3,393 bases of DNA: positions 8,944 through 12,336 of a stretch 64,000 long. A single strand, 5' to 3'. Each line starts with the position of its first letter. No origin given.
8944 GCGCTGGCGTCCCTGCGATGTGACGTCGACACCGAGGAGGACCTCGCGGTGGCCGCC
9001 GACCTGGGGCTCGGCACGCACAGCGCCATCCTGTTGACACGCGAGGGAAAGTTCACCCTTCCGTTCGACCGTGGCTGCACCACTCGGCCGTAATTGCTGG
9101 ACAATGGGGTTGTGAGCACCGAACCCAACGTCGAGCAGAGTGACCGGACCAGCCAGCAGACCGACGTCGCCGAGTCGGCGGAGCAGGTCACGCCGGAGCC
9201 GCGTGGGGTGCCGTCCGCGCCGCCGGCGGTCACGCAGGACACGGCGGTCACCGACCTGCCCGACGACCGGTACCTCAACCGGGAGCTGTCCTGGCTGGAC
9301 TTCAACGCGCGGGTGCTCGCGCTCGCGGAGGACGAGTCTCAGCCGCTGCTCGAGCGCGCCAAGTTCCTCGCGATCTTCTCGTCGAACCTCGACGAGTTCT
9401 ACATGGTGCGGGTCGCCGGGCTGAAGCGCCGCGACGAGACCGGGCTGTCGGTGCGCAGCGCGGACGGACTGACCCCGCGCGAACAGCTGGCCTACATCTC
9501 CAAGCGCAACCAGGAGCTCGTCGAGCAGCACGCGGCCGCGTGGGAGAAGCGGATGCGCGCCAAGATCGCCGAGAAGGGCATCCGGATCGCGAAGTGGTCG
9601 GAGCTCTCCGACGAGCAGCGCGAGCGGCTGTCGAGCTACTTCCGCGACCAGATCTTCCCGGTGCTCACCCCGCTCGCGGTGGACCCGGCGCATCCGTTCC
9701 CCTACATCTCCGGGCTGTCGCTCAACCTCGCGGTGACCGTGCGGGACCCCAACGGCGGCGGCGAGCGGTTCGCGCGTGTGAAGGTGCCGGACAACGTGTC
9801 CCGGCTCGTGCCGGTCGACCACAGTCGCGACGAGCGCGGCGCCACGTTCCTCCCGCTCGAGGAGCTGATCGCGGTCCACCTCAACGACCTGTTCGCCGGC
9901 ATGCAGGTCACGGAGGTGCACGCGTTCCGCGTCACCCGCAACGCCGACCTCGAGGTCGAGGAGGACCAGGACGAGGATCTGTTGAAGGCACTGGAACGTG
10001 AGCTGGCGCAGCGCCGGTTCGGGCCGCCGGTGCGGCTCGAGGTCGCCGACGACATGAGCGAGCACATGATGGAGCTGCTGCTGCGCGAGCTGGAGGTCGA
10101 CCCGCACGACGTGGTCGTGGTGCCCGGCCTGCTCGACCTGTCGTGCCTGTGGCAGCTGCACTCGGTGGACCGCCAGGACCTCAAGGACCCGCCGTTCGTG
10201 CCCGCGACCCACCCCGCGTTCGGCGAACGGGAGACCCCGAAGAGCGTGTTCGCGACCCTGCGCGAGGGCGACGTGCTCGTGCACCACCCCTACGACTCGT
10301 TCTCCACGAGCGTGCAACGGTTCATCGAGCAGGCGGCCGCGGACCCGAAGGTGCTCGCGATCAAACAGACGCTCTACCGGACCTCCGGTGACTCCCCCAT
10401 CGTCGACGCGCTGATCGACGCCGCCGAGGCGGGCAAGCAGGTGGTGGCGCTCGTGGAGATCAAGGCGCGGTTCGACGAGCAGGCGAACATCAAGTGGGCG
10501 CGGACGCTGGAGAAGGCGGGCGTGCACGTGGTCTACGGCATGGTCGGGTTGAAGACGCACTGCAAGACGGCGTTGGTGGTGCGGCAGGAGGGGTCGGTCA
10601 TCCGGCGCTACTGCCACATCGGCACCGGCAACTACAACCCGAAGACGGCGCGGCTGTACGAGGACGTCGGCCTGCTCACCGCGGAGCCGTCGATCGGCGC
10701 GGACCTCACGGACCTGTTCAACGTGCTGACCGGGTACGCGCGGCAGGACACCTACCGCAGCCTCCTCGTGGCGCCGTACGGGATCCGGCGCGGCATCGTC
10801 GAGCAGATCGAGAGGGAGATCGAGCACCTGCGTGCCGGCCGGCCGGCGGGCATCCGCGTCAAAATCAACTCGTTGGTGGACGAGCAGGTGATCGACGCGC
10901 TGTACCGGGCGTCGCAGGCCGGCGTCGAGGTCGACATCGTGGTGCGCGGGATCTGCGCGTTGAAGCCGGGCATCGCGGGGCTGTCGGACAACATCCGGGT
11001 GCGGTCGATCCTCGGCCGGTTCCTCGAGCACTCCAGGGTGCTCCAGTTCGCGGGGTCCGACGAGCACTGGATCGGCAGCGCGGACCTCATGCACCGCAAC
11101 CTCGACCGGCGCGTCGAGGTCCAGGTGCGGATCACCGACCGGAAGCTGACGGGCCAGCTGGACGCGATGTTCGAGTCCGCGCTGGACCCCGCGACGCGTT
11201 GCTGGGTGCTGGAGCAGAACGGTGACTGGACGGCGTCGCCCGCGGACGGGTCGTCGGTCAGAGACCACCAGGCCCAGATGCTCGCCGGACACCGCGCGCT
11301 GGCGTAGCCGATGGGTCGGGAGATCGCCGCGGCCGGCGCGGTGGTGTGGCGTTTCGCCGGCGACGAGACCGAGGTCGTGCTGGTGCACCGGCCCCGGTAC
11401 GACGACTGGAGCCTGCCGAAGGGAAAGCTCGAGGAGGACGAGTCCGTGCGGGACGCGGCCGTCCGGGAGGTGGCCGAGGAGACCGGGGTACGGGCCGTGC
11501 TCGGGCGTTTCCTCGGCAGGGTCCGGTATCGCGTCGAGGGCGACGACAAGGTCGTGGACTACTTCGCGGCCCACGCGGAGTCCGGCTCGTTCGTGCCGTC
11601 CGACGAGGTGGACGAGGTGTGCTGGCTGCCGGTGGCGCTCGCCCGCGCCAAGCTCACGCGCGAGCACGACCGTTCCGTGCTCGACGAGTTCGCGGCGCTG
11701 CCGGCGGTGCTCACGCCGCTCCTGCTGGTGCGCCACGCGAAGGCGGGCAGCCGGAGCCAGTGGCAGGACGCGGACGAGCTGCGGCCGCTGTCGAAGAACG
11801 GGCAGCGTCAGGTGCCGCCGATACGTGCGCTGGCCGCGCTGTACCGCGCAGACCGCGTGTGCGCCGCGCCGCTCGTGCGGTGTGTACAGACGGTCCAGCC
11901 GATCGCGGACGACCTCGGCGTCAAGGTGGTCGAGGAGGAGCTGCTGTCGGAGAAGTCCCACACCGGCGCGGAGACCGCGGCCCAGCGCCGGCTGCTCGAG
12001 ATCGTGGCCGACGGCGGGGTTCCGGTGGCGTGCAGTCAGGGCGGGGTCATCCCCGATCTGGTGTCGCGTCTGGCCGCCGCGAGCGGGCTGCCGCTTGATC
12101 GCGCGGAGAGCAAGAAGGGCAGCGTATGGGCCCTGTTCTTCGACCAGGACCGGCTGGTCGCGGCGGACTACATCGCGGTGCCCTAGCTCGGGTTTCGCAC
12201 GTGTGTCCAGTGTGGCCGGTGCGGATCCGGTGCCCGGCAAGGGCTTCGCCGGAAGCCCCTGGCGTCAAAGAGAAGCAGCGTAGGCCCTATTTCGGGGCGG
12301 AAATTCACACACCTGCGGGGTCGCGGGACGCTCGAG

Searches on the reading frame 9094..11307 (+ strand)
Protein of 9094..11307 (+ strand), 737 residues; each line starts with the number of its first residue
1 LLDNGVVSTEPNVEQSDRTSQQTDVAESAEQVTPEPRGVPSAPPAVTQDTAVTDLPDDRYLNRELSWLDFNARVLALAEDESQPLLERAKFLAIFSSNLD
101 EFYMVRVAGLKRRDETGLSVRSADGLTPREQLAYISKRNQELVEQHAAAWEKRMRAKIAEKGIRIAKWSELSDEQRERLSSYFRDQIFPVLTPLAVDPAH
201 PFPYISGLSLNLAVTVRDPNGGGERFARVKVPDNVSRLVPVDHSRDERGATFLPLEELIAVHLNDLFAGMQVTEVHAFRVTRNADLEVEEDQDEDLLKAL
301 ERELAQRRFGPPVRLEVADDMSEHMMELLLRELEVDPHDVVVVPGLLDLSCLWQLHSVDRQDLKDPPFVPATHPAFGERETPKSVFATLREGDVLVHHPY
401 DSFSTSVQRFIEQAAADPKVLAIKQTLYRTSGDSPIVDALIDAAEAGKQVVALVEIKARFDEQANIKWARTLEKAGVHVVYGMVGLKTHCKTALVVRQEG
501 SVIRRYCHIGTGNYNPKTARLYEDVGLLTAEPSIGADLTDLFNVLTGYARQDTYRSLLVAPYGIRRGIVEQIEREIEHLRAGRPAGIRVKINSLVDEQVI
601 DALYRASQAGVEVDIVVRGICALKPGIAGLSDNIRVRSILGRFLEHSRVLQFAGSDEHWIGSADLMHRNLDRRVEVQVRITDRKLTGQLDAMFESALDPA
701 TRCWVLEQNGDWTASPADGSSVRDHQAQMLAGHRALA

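Call 12: search_protein_families(library=pfam, proteins=[window:9094-11307:+], max_evalue=0.001)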
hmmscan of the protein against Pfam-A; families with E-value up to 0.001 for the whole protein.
window:9094-11307:+ (737 aa): 5 families
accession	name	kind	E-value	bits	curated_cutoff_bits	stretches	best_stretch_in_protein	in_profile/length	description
PF17941.7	PP_kinase_C_1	-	1.4e-75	252.9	25.7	1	384-550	1-166/167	Polyphosphate kinase C-terminal domain 1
PF02503.22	PP_kinase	-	7.6e-68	228.2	31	1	174-355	1-183/183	Polyphosphate kinase middle domain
PF13090.12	PP_kinase_C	-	1.3e-58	197.7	25.8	1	557-720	1-166/172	Polyphosphate kinase C-terminal domain 2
PF13089.11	PP_kinase_N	-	1.1e-38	132.2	23.8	1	60-165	1-106/107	Polyphosphate kinase N-terminal domain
PF13091.12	PLDc_2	-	1.1e-13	51.6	27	2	589-695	14-130/132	PLD-like domain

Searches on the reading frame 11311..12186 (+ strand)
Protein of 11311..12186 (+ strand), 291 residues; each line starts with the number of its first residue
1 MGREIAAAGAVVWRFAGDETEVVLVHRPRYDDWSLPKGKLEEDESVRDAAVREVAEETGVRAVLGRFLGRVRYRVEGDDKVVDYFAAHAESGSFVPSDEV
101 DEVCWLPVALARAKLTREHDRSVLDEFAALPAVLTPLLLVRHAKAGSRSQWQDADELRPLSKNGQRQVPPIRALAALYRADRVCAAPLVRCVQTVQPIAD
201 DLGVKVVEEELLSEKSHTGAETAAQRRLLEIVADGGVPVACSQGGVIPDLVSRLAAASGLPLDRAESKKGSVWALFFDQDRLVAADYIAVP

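Call 12: search_protein_families(library=pfam, proteins=[window:11311-12186:+], max_evalue=0.001)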
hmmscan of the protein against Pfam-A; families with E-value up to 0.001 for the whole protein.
window:11311-12186:+ (291 aa): 2 families
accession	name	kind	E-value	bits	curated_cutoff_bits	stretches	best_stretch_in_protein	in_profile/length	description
PF00293.34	NUDIX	-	1.6e-21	77.2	21.1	1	7-126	5-133/134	NUDIX domain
PF00300.27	His_Phos_1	-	7.1e-09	36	21.7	1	137-219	1-84/194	Histidine phosphatase superfamily (branch 1)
